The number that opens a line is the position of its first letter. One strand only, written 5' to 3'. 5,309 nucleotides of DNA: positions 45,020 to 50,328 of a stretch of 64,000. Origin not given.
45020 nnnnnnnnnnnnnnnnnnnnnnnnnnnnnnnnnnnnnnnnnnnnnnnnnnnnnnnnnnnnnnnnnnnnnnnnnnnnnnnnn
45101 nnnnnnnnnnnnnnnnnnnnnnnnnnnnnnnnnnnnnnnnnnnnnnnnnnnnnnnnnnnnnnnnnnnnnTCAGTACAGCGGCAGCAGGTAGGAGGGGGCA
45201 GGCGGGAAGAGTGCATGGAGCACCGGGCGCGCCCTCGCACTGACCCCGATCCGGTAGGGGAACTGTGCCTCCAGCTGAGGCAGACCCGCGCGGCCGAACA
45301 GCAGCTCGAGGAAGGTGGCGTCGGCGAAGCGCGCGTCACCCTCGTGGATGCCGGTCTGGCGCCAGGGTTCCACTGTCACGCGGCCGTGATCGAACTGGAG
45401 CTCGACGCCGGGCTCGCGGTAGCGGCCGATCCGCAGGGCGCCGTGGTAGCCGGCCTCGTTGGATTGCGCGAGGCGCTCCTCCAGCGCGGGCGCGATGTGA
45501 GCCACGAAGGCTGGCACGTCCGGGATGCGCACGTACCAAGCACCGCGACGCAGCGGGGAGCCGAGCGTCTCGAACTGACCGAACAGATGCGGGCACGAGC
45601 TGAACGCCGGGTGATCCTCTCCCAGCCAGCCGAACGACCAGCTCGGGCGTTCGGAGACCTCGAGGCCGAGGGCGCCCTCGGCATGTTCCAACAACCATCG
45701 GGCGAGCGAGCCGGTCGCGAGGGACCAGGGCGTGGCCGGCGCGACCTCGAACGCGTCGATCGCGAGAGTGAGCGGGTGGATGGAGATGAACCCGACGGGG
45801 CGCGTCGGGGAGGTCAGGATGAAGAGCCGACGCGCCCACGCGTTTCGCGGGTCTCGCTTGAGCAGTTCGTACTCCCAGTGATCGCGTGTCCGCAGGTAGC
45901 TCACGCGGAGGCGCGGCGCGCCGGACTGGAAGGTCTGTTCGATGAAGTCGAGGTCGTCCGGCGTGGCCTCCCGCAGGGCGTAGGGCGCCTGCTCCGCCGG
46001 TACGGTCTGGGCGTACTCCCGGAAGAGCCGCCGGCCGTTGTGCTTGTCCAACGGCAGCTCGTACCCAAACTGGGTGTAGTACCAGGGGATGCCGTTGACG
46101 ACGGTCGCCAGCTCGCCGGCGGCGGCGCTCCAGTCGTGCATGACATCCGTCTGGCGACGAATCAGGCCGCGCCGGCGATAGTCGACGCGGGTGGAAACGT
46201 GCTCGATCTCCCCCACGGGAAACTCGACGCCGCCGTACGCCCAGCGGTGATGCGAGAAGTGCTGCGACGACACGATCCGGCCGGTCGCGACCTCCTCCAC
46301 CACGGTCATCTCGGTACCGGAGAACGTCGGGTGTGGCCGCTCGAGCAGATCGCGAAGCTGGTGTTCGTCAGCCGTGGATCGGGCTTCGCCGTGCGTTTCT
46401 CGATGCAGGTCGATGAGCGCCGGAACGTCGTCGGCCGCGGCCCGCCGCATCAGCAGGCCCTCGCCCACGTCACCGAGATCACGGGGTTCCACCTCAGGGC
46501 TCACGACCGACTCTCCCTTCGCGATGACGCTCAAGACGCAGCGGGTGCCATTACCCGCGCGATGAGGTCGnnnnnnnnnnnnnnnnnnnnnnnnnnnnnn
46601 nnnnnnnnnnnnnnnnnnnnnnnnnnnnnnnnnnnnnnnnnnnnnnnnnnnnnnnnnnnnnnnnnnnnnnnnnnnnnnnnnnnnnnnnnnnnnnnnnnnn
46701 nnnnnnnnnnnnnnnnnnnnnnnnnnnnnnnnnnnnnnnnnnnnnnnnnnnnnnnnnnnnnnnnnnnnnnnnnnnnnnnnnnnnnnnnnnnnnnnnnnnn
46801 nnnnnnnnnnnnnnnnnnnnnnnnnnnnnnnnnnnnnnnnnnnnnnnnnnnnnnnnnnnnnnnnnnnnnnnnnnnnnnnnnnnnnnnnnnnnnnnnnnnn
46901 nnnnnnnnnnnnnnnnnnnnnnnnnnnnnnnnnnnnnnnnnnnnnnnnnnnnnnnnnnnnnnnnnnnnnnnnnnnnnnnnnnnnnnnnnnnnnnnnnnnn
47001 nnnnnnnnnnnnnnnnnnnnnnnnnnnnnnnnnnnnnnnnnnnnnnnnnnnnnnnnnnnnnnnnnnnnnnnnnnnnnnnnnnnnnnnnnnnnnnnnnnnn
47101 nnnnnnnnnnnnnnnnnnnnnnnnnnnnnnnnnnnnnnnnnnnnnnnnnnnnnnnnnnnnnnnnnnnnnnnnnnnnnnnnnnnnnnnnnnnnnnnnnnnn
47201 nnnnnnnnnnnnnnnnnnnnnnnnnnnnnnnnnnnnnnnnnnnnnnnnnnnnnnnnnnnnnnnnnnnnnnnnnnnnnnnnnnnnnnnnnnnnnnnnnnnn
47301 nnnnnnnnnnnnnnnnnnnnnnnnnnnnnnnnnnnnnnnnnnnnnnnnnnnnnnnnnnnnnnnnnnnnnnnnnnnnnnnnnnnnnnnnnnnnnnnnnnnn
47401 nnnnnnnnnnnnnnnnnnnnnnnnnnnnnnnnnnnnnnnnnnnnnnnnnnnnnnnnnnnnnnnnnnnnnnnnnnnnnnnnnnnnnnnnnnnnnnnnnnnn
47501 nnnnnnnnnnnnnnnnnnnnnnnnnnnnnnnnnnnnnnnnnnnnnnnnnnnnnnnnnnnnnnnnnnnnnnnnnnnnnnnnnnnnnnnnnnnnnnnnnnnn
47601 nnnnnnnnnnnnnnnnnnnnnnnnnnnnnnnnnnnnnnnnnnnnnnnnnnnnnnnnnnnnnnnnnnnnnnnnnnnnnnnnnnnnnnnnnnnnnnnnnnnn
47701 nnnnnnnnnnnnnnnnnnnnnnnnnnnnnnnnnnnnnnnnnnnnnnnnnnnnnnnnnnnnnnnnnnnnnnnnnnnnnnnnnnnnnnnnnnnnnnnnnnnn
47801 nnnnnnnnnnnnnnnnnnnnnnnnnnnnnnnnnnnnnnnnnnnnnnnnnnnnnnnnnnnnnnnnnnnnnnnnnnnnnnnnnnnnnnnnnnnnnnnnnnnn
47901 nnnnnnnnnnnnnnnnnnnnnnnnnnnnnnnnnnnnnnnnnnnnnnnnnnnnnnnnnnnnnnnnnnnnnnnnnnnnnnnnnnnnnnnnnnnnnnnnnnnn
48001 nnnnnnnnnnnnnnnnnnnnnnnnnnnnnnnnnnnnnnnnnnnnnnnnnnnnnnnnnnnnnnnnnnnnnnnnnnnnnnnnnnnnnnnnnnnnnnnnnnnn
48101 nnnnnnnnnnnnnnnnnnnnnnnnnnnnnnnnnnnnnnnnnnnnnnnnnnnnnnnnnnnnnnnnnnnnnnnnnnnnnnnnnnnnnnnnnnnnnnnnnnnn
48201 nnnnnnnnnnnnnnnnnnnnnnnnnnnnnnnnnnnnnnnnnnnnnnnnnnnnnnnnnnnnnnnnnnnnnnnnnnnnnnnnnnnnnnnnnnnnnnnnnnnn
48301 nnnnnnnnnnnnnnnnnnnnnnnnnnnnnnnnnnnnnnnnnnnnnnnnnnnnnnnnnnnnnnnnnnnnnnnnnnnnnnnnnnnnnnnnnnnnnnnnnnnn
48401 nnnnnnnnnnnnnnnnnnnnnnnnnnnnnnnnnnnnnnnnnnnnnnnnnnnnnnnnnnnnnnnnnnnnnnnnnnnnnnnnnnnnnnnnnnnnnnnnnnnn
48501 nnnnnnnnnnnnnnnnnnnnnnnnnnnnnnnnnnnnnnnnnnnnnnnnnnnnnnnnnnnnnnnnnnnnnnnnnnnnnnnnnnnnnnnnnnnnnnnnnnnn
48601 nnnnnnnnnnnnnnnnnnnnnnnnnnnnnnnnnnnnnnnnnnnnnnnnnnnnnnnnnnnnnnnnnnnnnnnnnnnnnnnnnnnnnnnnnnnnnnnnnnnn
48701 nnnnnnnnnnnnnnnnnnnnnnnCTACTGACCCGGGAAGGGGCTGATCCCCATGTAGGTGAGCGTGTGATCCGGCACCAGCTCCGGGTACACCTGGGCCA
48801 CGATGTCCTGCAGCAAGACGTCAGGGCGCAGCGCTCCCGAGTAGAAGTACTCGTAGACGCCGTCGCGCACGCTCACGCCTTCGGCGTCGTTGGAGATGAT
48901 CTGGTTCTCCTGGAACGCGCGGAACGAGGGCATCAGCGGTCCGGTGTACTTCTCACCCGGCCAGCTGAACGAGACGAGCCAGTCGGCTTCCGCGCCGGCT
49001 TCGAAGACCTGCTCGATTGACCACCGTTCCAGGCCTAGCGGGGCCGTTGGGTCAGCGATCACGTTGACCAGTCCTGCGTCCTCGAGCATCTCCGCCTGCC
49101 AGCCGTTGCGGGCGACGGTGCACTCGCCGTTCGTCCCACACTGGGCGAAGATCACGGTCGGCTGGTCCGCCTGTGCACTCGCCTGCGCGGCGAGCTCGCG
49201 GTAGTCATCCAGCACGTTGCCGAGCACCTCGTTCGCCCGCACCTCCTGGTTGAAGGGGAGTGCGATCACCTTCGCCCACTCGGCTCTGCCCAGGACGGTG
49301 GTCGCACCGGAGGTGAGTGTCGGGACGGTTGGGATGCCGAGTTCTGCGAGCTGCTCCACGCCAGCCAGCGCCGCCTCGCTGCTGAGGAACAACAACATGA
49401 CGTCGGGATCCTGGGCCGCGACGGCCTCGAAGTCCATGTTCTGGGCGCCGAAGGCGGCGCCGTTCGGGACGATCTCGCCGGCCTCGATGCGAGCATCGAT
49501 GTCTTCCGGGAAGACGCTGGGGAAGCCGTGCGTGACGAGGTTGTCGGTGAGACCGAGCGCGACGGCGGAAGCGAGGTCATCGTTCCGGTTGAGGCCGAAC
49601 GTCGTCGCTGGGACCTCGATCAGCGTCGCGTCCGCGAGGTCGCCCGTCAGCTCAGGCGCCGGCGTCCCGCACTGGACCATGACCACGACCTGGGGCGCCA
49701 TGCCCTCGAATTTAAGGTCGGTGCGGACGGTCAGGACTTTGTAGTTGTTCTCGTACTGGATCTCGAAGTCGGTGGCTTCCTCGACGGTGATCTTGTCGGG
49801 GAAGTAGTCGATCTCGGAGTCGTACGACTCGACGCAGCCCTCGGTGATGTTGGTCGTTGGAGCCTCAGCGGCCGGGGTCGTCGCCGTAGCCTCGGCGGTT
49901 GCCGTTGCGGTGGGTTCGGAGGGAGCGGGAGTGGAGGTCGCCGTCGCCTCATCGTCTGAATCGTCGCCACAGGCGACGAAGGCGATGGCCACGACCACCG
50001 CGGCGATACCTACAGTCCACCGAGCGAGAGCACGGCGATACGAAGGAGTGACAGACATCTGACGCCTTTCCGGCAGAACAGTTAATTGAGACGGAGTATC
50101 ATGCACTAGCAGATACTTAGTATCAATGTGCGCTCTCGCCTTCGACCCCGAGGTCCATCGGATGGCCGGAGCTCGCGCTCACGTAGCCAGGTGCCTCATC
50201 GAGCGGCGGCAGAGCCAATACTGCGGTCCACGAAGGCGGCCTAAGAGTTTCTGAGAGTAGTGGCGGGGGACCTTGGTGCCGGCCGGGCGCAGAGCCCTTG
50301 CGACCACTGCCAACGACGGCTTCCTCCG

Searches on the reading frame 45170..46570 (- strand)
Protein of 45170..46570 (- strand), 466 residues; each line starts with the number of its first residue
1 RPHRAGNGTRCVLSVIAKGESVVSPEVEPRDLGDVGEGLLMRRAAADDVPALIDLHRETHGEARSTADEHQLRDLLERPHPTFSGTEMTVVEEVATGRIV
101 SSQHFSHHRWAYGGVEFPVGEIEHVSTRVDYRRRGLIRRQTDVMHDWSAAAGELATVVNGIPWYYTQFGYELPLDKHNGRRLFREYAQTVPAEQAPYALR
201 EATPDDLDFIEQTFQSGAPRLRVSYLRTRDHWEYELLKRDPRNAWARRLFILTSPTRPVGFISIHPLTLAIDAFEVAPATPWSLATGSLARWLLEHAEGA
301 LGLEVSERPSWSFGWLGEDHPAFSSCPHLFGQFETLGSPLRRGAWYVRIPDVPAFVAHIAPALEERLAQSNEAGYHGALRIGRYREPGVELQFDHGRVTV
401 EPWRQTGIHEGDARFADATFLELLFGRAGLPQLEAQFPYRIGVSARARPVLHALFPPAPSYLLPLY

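Call 95: search_protein_families(library=pfam, proteins=[window:45170-46570:-], max_evalue=0.00001)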
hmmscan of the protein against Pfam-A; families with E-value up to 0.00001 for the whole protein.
window:45170-46570:- (466 aa): 1 family
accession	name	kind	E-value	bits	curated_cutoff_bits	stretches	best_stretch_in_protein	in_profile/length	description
PF13527.13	Acetyltransf_9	-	5.3e-12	46.3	25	1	42-172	3-126/127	Acetyltransferase (GNAT) domain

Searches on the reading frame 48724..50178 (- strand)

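Call 95: search_protein_families(library=pfam, proteins=[window:48724-50178:-], max_evalue=0.00001)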
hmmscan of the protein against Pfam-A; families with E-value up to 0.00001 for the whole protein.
window:48724-50178:- (484 aa): 1 family
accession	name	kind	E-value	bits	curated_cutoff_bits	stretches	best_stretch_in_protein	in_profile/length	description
PF01497.23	Peripla_BP_2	-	1.7e-12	47.7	27.5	1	206-402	13-196/235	Periplasmic binding protein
